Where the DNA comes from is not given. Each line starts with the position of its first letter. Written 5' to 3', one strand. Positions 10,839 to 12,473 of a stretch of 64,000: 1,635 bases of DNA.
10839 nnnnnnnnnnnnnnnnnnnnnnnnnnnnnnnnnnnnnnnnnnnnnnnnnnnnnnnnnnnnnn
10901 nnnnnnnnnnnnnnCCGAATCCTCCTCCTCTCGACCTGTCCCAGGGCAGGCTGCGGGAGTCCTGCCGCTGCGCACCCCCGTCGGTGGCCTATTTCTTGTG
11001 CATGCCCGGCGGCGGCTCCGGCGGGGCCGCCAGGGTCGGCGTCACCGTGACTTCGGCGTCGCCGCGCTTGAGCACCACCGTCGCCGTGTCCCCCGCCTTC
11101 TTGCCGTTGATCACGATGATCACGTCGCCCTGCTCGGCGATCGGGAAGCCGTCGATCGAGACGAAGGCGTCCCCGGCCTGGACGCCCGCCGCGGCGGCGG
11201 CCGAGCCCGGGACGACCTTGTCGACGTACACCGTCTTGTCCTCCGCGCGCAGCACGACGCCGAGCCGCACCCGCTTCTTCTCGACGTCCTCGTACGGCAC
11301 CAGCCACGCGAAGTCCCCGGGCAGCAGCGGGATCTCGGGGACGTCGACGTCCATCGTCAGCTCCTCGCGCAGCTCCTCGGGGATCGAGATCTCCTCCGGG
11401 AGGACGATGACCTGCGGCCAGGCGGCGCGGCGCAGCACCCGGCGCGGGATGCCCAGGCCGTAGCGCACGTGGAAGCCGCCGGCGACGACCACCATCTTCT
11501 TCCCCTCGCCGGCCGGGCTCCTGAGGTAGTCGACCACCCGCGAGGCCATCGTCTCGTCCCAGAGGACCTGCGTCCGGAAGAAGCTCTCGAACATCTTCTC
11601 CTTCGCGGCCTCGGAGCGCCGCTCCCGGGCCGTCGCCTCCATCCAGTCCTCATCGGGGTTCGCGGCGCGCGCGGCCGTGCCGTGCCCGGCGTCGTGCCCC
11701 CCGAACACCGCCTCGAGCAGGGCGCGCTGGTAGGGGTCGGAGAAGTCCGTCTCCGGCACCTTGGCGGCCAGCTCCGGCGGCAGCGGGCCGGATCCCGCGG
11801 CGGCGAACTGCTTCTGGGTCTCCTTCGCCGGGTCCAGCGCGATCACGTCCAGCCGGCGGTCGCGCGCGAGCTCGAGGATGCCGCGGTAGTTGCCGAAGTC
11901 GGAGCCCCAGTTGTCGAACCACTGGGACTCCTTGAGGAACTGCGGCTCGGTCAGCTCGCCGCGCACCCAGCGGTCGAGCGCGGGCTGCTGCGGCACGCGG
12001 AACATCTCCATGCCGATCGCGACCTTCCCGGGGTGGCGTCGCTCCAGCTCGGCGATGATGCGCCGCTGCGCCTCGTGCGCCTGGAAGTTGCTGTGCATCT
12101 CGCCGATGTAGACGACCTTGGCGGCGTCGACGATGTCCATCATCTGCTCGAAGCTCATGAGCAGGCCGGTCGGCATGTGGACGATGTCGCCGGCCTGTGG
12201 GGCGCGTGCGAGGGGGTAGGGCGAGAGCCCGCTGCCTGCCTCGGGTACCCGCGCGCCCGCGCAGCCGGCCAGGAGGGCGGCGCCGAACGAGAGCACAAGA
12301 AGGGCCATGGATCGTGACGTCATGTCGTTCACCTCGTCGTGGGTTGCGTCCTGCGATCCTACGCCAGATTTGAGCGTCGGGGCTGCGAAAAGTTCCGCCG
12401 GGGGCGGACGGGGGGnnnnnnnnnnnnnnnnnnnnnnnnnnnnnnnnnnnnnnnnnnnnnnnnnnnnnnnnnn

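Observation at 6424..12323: Unusual tri-domain M1-M28-PDZ secreted peptidase grouped with TolB-like and ChaN-PDZ lipoproteins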

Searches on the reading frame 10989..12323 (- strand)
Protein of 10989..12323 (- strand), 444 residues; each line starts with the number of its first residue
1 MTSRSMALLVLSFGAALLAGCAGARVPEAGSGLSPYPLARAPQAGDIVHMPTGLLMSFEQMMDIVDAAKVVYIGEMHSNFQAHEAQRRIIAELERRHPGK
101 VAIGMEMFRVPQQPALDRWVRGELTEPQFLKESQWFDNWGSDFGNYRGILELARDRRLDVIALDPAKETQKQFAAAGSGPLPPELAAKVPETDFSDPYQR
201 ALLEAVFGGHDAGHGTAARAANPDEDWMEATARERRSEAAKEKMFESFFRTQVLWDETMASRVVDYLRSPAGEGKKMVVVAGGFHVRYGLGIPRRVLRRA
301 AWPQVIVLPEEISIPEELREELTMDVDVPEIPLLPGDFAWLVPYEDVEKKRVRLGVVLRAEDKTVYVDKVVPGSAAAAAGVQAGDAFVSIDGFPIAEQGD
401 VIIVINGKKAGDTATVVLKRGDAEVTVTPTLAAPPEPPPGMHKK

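Call 6: search_protein_families(library=pfam, proteins=[window:10989-12323:-], max_evalue=0.01)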
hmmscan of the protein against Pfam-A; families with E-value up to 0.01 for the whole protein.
window:10989-12323:- (444 aa): 4 families
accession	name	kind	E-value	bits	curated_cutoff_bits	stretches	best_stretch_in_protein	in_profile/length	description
PF04187.18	Cofac_haem_bdg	-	4.7e-58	197.1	27.7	1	62-296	2-213/213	Haem-binding uptake, Tiki superfamily, ChaN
PF13180.12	PDZ_2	-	1.8e-13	51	27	1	353-428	2-77/80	PDZ domain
PF00595.29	PDZ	-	2.7e-08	34.5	23.2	1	348-416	5-78/81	PDZ domain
PF17820.7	PDZ_6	-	1.1e-06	28.7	27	1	367-394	2-29/54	PDZ domain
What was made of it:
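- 10989..12323 (-): Gene A: ChaN/TIKI-superfamily lipoprotein with a C-terminal PDZ domain (444 aa). Signal peptide with LLAGC lipobox; ChaN domain at residues 62-296 (window 11436-12140); PDZ at about 348-434 (window 11022-11282). Pfam PF04187 197 bits plus PDZ_2 51 bits (call 6).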

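Call 7: search_protein_families(library=ncbifam, proteins=[window:10989-12323:-], max_evalue=0.01)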
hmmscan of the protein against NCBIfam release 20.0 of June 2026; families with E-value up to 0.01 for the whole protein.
window:10989-12323:- (444 aa): 14 families
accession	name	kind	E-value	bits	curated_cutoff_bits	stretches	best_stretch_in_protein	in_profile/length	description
TIGR02037.1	degP_htrA_DO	subfamily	1.1e-08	34.4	416.2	1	361-434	257-330/434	Do family serine endopeptidase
NF040960.1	MamE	equivalog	1.7e-08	33.5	800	1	359-424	463-528/659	magnetosome formation protease MamE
NF041616.1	T2SS_C_SYNERG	exception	4.7e-08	32.7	200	1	342-426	207-290/296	type II secretion system protein GspC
NF041199.1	trx7_PDZ_seleno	equivalog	7.8e-08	31.6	300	1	353-430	194-271/390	Trx7/PDZ domain-containing (seleno)protein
NF041521.1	HhoA_HhoB_HtrA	equivalog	1.1e-06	28.2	450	1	360-428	260-328/335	HhoA/HhoB/HtrA family serine endopeptidase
NF047968.1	SerProtHtrA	equivalog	1.5e-06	27.8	470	1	346-428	273-354/357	serine protease HtrA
NF007526.1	PRK10139.1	equivalog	1.4e-05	24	756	1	363-431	291-359/456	serine endoprotease DegQ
NF008046.0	PRK10779.1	equivalog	0.00011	21.4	477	1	349-427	208-285/450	sigma E protease regulator RseP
TIGR00054.1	TIGR00054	equivalog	0.00012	21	147.55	1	356-422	195-260/421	RIP metalloprotease RseP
NF008189.1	PRK10942.1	equivalog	0.00022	19.8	720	1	362-427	312-377/477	serine endoprotease DegP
TIGR00225.1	prc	subfamily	0.00059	19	218.6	1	354-418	53-119/335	C-terminal processing peptidase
NF051464.1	tail_spec_CT441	exception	0.0025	16.6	700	1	347-411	242-309/645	tail-specific protease Tsp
TIGR02860.1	spore_IV_B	equivalog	0.0048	15.9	305.25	1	375-426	125-175/402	SpoIVB peptidase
NF045589.1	Cterm_S41_CtpB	exception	0.0099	14.5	633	0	355-420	120-188/416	carboxyl-terminal processing protease CtpB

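Call 31: search_solved_structures(query=window:10989-12323:-, max_evalue=1, show_alignments=2)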
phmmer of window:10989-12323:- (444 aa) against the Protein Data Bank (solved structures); distinct sequences matched with E-value up to 1: 120 (the best 60 are shown).
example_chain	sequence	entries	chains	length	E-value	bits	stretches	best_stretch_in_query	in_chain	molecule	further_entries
4a8a_A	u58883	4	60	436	1.9e-05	27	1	364-417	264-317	PERIPLASMIC PH-DEPENDENT SERINE ENDOPROTEASE DEGQ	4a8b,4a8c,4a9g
8kic_D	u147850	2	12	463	2.2e-05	26.8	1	364-417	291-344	peptidase Do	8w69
2kl1_A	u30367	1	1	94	5.4e-05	25.5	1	361-429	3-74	YlbL protein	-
2kjp_A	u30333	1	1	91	5.6e-05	25.5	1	365-438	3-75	Uncharacterized protein ylbL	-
3otp_A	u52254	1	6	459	9.4e-05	24.7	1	363-428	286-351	Protease do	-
3id3_A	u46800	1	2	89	0.0001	24.7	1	367-439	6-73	Regulator of sigma E protease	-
3id2_A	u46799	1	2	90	0.0001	24.6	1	367-439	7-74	Regulator of sigma E protease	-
7w71_B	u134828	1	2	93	0.0001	24.6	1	367-439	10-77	Regulator of sigma-E protease RseP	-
2zpm_A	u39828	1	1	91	0.0001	24.6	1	367-439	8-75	Regulator of sigma E protease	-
3id4_A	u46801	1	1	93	0.00011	24.5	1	367-439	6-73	Regulator of sigma E protease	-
3mh4_A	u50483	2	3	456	0.00014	24.1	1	363-428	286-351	Protease do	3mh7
3mh5_A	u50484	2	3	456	0.00014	24.1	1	363-428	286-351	Protease do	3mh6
6jjk_A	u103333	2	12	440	0.00015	24.1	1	363-428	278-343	Periplasmic serine endoprotease DegP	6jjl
1ky9_A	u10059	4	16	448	0.00015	24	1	363-428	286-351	PROTEASE DO | Periplasmic serine endoprotease DegP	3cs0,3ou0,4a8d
2zle_A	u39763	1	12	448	0.00015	24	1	363-428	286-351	Protease do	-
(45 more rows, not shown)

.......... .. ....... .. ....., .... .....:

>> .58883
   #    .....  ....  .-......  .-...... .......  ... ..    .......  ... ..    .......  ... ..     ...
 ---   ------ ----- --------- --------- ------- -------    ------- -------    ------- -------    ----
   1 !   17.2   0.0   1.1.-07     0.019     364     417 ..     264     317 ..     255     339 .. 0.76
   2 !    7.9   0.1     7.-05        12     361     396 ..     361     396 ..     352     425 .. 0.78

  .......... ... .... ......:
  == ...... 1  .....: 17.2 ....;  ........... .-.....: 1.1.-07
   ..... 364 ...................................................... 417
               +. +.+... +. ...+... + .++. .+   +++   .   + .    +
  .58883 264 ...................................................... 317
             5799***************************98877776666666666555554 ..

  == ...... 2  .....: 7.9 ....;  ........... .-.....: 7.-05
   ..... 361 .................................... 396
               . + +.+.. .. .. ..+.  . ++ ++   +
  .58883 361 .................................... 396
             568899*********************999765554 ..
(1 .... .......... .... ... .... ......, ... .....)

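Call 54: find_homologous_proteins(query=window:10989-12323:-)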
Query window:10989-12323:- (444 aa): 599 proteins with E <= 0.001 among 8000 candidates; the best 120 are listed.
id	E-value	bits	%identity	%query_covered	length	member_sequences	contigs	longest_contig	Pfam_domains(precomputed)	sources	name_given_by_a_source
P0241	3.9e-294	993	100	100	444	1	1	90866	PF04187.19,PF17820.8,PF00595.30,PF13180.13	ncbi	ncbi:MAG TPA: ChaN family lipoprotein [bacterium]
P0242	5.2e-238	808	80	98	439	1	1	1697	PF04187.19,PF17820.8,PF00595.30,PF13180.13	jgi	jgi:uncharacterized iron-regulated protein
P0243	1.3e-235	800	79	99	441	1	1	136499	PF04187.19,PF17820.8,PF00595.30,PF13180.13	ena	-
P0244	5.7e-233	792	82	93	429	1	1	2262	PF04187.19,PF00595.30,PF13180.13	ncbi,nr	ncbi:MAG TPA: ChaN family lipoprotein, partial [Candidatus Methanoperedens sp.]|nr:ChaN family lipop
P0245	2.5e-232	790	78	99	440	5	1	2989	PF04187.19,PF17820.8,PF00595.30,PF13180.13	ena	-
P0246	4.2e-209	713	71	99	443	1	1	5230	PF04187.19,PF17820.8,PF00595.30,PF13180.13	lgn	-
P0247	2.5e-203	694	70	99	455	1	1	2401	PF04187.19,PF17820.8,PF00595.30,PF13180.13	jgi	jgi:uncharacterized iron-regulated protein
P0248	2.6e-199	681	69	93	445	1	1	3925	PF04187.19,PF17820.8,PF00595.30,PF13180.13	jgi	jgi:uncharacterized iron-regulated protein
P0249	3.4e-198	677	69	99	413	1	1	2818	PF04187.19,PF17820.8,PF00595.30,PF13180.13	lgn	-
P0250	1.3e-197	675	69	91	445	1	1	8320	PF04187.19,PF17820.8,PF00595.30,PF13180.13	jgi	jgi:uncharacterized iron-regulated protein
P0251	3.3e-197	674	67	94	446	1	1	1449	PF04187.19,PF17820.8,PF00595.30,PF13180.13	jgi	-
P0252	3.1e-196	671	69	98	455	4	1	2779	PF04187.19,PF17820.8,PF13180.13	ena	-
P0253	5.1e-196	670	69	95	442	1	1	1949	PF04187.19,PF17820.8,PF13180.13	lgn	-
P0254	6.5e-196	670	67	100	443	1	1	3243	PF04187.19,PF17820.8,PF00595.30,PF13180.13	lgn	-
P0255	5.9e-194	663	66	100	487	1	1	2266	PF04187.19,PF17820.8,PF13180.13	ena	-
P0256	9.9e-194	662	65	100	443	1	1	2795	PF04187.19,PF17820.8,PF00595.30,PF13180.13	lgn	-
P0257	1.5e-193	662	68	99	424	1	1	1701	PF04187.19,PF17820.8,PF00595.30,PF13180.13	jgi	-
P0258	9.3e-193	659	66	99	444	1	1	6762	PF04187.19,PF17820.8,PF13180.13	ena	-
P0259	1.4e-192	659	68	92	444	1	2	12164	PF04187.19,PF17820.8,PF13180.13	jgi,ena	-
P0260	3.3e-190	651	67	98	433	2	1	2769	PF04187.19,PF17820.8,PF00595.30,PF13180.13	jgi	jgi:uncharacterized iron-regulated protein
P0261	2.1e-189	648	66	99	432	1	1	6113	PF04187.19,PF17820.8,PF00595.30,PF13180.13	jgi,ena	-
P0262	4.4e-189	647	65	96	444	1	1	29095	PF04187.19,PF17820.8,PF13180.13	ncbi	-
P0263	4.9e-188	644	66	99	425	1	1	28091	PF04187.19,PF17820.8,PF00595.30,PF13180.13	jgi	jgi:uncharacterized iron-regulated protein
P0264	5.7e-188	643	65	94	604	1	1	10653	PF04187.19,PF17820.8,PF00595.30,PF13180.13,PF00293.35,PF14815.13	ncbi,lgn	-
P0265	3.0e-187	641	67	93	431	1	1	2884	PF04187.19,PF17820.8,PF13180.13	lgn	-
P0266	1.8e-186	638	66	93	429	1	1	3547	PF04187.19,PF00595.30,PF13180.13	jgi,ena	-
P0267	3.1e-186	638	64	100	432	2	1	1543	PF04187.19,PF17820.8,PF13180.13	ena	-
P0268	3.1e-186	638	65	94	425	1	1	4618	PF04187.19,PF17820.8,PF00595.30,PF13180.13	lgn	-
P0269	3.3e-186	638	66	93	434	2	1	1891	PF04187.19,PF17820.8,PF00595.30,PF13180.13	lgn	-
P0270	7.4e-186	636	66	93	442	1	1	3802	PF04187.19,PF13180.13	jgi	jgi:uncharacterized iron-regulated protein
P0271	9.3e-186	636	65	96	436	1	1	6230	PF04187.19,PF17820.8,PF13180.13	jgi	-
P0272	2.2e-185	635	63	100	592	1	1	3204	PF04187.19,PF17820.8,PF13180.13,PF00293.35,PF14815.13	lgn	-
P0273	1.9e-184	632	65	93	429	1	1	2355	PF04187.19,PF17820.8,PF00595.30,PF13180.13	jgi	jgi:uncharacterized iron-regulated protein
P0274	3.4e-184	631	65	94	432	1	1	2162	PF04187.19,PF17820.8,PF13180.13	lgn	-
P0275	5.1e-184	630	65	99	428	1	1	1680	PF04187.19,PF17820.8,PF13180.13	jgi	jgi:uncharacterized iron-regulated protein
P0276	6.9e-184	630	65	95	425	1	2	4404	PF04187.19,PF17820.8,PF13180.13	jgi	jgi:uncharacterized iron-regulated protein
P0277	8.2e-183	626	66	93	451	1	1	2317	PF04187.19,PF17820.8,PF00595.30,PF13180.13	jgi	jgi:uncharacterized iron-regulated protein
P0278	1.2e-182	626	65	93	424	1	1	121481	PF04187.19,PF17820.8,PF00595.30,PF13180.13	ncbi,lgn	-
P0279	5.9e-182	624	63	94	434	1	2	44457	PF04187.19,PF17820.8,PF00595.30,PF13180.13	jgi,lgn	-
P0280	1.8e-181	622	64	95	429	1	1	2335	PF04187.19,PF17820.8,PF13180.13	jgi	jgi:uncharacterized iron-regulated protein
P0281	3.6e-181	621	66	91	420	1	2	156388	PF04187.19,PF17820.8,PF00595.30,PF13180.13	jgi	jgi:uncharacterized iron-regulated protein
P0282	1.1e-180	619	64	98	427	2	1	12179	PF04187.19,PF17820.8,PF00595.30,PF13180.13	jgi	-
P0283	2.5e-180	618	64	95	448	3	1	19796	PF04187.19,PF17820.8,PF13180.13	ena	-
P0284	2.3e-178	612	63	94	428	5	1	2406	PF04187.19,PF17820.8,PF13180.13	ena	-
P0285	1.8e-177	609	63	99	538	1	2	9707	PF04187.19,PF17820.8,PF00595.30,PF13180.13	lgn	-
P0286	5.7e-176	604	69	86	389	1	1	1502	PF04187.19,PF17820.8,PF00595.30,PF13180.13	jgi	jgi:uncharacterized iron-regulated protein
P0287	4.2e-175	601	62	94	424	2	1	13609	PF04187.19,PF17820.8,PF00595.30,PF13180.13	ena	-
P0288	1.1e-174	600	62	93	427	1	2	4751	PF04187.19,PF17820.8,PF00595.30,PF13180.13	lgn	-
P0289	1.2e-174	599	61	94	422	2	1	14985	PF04187.19,PF17820.8,PF00595.30,PF13180.13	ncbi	-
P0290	3.4e-174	598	62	98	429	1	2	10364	PF04187.19,PF17820.8,PF00595.30,PF13180.13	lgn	-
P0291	1.7e-173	596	62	98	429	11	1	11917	PF04187.19,PF17820.8,PF00595.30,PF13180.13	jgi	-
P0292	4.0e-173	594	68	89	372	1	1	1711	PF04187.19,PF17820.8,PF00595.30,PF13180.13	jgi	-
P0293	7.1e-173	594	62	99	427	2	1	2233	PF04187.19,PF17820.8,PF00595.30,PF13180.13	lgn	-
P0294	3.3e-172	591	61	94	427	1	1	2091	PF04187.19,PF17820.8,PF00595.30,PF13180.13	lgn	-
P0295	1.6e-171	589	68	86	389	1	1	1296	PF04187.19,PF17820.8,PF00595.30,PF13180.13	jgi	jgi:uncharacterized iron-regulated protein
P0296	8.9e-171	587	61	99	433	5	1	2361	PF04187.19,PF13180.13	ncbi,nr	ncbi:MAG TPA: ChaN family lipoprotein [Rhodoferax sp.]|nr:ChaN family lipoprotein [Rhodoferax sp.]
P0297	4.1e-169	581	61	94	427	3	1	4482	PF04187.19,PF17820.8,PF00595.30,PF13180.13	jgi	-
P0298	1.0e-167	577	68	84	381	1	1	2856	PF04187.19,PF17820.8,PF00595.30,PF13180.13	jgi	jgi:uncharacterized iron-regulated protein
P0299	2.0e-166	572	59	99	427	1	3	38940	PF04187.19,PF17820.8,PF13180.13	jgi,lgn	-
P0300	5.3e-165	568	61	98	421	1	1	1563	PF04187.19,PF17820.8,PF13180.13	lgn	-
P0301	2.8e-151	522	64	83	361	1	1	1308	PF04187.19,PF17820.8,PF13180.13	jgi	jgi:uncharacterized iron-regulated protein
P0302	1.1e-142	494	52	93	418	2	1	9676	PF04187.19,PF17820.8,PF00595.30,PF13180.13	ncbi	-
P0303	5.1e-137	476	53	96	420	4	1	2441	PF04187.19,PF17820.8,PF00595.30,PF13180.13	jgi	jgi:uncharacterized iron-regulated protein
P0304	6.0e-135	469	53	94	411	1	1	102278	PF04187.19,PF17820.8,PF00595.30,PF13180.13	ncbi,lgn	-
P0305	7.9e-134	465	51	97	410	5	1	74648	PF04187.19,PF17820.8,PF00595.30,PF13180.13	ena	-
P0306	1.2e-133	464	65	75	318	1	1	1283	PF04187.19,PF00595.30,PF13180.13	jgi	jgi:hypothetical protein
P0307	1.6e-133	464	53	90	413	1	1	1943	PF04187.19,PF17820.8,PF00595.30,PF13180.13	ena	-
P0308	2.3e-132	460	64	75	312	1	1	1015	PF04187.19,PF17820.8,PF00595.30,PF13180.13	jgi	jgi:hypothetical protein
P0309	1.2e-130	454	50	95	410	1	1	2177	PF04187.19,PF17820.8,PF00595.30,PF13180.13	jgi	-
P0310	7.1e-130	452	50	97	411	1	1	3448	PF04187.19,PF17820.8,PF00595.30,PF13180.13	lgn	-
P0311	1.3e-129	451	50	97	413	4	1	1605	PF04187.19,PF17820.8,PF13180.13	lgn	-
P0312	4.6e-129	449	50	95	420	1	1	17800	PF04187.19,PF17820.8,PF00595.30,PF13180.13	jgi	-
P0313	6.6e-129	449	50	92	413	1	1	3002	PF04187.19,PF17820.8,PF00595.30,PF13180.13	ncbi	-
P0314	1.4e-128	448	51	95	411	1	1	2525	PF04187.19,PF17820.8,PF13180.13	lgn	-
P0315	2.1e-128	447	50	95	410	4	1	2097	PF04187.19,PF17820.8,PF00595.30,PF13180.13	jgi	jgi:uncharacterized iron-regulated protein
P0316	4.0e-128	446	49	96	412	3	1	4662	PF04187.19,PF17820.8,PF00595.30,PF13180.13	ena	-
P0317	4.0e-128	446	52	92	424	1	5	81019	PF04187.19,PF17820.8,PF00595.30,PF13180.13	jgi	jgi:uncharacterized iron-regulated protein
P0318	9.2e-128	445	50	97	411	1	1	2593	PF04187.19,PF17820.8,PF13180.13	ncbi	-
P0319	2.1e-127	444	51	94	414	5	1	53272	PF04187.19,PF17820.8,PF00595.30,PF13180.13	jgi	jgi:uncharacterized iron-regulated protein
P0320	2.7e-127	443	49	94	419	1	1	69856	PF04187.19,PF17820.8,PF00595.30,PF13180.13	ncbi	-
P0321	4.9e-127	443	48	100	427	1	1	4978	PF04187.19,PF17820.8,PF00595.30,PF13180.13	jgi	-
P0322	6.1e-127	442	48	98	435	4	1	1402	PF04187.19,PF17820.8,PF00595.30,PF13180.13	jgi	jgi:uncharacterized iron-regulated protein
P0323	7.8e-127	442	50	94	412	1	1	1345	PF04187.19,PF17820.8,PF00595.30,PF13180.13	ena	-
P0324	1.4e-126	441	49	95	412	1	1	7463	PF04187.19,PF17820.8,PF00595.30,PF13180.13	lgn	-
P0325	1.5e-126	441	48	94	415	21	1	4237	PF04187.19,PF17820.8,PF00595.30,PF13180.13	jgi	jgi:uncharacterized iron-regulated protein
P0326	1.5e-126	441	48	98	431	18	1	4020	PF04187.19,PF17820.8,PF00595.30,PF13180.13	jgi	jgi:uncharacterized iron-regulated protein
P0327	1.6e-126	441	50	89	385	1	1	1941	PF04187.19,PF17820.8,PF00595.30,PF13180.13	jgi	jgi:uncharacterized iron-regulated protein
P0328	1.8e-126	441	49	94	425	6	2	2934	PF04187.19,PF17820.8,PF00595.30,PF13180.13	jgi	jgi:uncharacterized iron-regulated protein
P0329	2.0e-126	441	49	96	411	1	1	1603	PF04187.19,PF17820.8,PF00595.30,PF13180.13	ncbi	-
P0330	8.7e-126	438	49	94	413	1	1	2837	PF04187.19,PF17820.8,PF00595.30,PF13180.13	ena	-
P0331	9.8e-126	438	51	89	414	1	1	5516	PF04187.19,PF17820.8,PF00595.30,PF13180.13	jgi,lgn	jgi:uncharacterized iron-regulated protein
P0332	4.6e-125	436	49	94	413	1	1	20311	PF04187.19,PF17820.8,PF00595.30,PF13180.13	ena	-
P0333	5.1e-125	436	50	89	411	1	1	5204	PF04187.19,PF17820.8,PF00595.30,PF13180.13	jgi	jgi:uncharacterized iron-regulated protein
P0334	6.2e-125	436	50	94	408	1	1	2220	PF04187.19,PF17820.8,PF00595.30,PF13180.13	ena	-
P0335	7.1e-125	435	50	91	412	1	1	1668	PF04187.19,PF17820.8,PF00595.30,PF13180.13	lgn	-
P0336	8.0e-125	435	49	98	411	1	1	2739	PF04187.19,PF17820.8,PF00595.30,PF13180.13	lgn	-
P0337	1.3e-124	435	50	91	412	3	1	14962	PF04187.19,PF17820.8,PF13180.13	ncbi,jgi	jgi:uncharacterized iron-regulated protein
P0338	1.7e-124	434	51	91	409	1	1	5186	PF04187.19,PF17820.8,PF00595.30,PF13180.13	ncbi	-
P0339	2.8e-124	434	52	92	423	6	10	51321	PF04187.19,PF17820.8,PF00595.30,PF13180.13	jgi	jgi:uncharacterized iron-regulated protein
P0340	3.3e-124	433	48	96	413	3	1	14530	PF04187.19,PF17820.8,PF00595.30,PF13180.13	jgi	jgi:uncharacterized iron-regulated protein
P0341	3.4e-124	433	49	93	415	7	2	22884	PF04187.19,PF17820.8,PF00595.30,PF13180.13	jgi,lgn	jgi:uncharacterized iron-regulated protein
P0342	3.6e-124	433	51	91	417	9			PF04187.19,PF17820.8,PF00595.30,PF13180.13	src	-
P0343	6.3e-124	432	49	98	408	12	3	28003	PF04187.19,PF17820.8,PF00595.30,PF13180.13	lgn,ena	-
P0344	1.1e-123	432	48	98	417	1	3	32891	PF04187.19,PF17820.8,PF00595.30,PF13180.13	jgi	jgi:uncharacterized iron-regulated protein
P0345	1.5e-123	431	50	93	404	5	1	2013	PF04187.19,PF17820.8,PF00595.30,PF13180.13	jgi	jgi:uncharacterized iron-regulated protein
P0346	1.5e-123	431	50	94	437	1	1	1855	PF04187.19,PF17820.8,PF00595.30,PF13180.13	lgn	-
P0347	1.5e-123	431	52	91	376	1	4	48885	PF04187.19,PF17820.8,PF00595.30,PF13180.13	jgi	-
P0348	2.8e-123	430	48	96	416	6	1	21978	PF04187.19,PF17820.8,PF00595.30,PF13180.13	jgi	-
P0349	3.8e-123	430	51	92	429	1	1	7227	PF04187.19,PF17820.8,PF00595.30,PF13180.13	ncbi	-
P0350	1.2e-122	428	47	96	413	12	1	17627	PF04187.19,PF17820.8,PF00595.30,PF13180.13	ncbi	ncbi:MAG TPA: ChaN family lipoprotein [Candidatus Deferrimicrobiaceae bacterium]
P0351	1.8e-122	428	49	96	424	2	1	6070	PF04187.19,PF17820.8,PF00595.30,PF13180.13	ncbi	-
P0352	1.9e-122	427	48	96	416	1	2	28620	PF04187.19,PF17820.8,PF00595.30,PF13180.13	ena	-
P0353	2.2e-122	427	48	96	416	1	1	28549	PF04187.19,PF17820.8,PF00595.30,PF13180.13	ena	-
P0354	3.1e-122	427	48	96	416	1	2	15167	PF04187.19,PF17820.8,PF00595.30,PF13180.13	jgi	-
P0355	1.0e-121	425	48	98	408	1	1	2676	PF04187.19,PF17820.8,PF00595.30,PF13180.13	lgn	-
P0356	1.1e-121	425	49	94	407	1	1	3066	PF04187.19,PF17820.8,PF00595.30,PF13180.13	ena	-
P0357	1.1e-121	425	49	91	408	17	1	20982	PF04187.19,PF17820.8,PF00595.30,PF13180.13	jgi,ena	-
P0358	1.2e-121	425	49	94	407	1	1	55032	PF04187.19,PF17820.8,PF00595.30,PF13180.13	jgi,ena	-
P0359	1.7e-121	424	48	98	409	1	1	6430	PF04187.19,PF17820.8,PF00595.30,PF13180.13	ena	-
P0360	2.6e-121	424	49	94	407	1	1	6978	PF04187.19,PF17820.8,PF00595.30,PF13180.13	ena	-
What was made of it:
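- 10989..12323 (-): An identical database protein is named 'ChaN family lipoprotein' (call 54).
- JGI names relatives 'uncharacterized iron-regulated protein' (call 54).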

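Call 55: find_encoding_contigs(protein=P0304, flank=7000, max_places=1)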
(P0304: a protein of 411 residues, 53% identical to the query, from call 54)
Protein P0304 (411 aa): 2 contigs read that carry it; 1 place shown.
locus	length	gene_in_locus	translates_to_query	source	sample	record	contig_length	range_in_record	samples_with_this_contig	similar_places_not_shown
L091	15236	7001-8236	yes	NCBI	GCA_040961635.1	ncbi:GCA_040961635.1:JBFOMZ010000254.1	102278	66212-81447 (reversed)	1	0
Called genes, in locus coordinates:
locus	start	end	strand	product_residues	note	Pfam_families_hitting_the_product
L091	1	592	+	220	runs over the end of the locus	-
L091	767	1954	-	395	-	-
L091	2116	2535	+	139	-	-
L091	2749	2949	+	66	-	-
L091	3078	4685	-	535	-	PF00501:AMP-binding, PF13193:AMP-binding_C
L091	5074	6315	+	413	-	PF00497:SBP_bac_3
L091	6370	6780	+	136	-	-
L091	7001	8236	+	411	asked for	PF04187:Cofac_haem_bdg, PF00595:PDZ (weak), PF13180:PDZ_2, PF17820:PDZ_6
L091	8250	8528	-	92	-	-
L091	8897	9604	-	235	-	PF00027:cNMP_binding, PF13545:HTH_Crp_2, PF00325:Crp (weak)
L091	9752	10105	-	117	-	-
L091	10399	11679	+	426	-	PF07690:MFS_1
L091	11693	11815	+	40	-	-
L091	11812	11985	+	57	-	-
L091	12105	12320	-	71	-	-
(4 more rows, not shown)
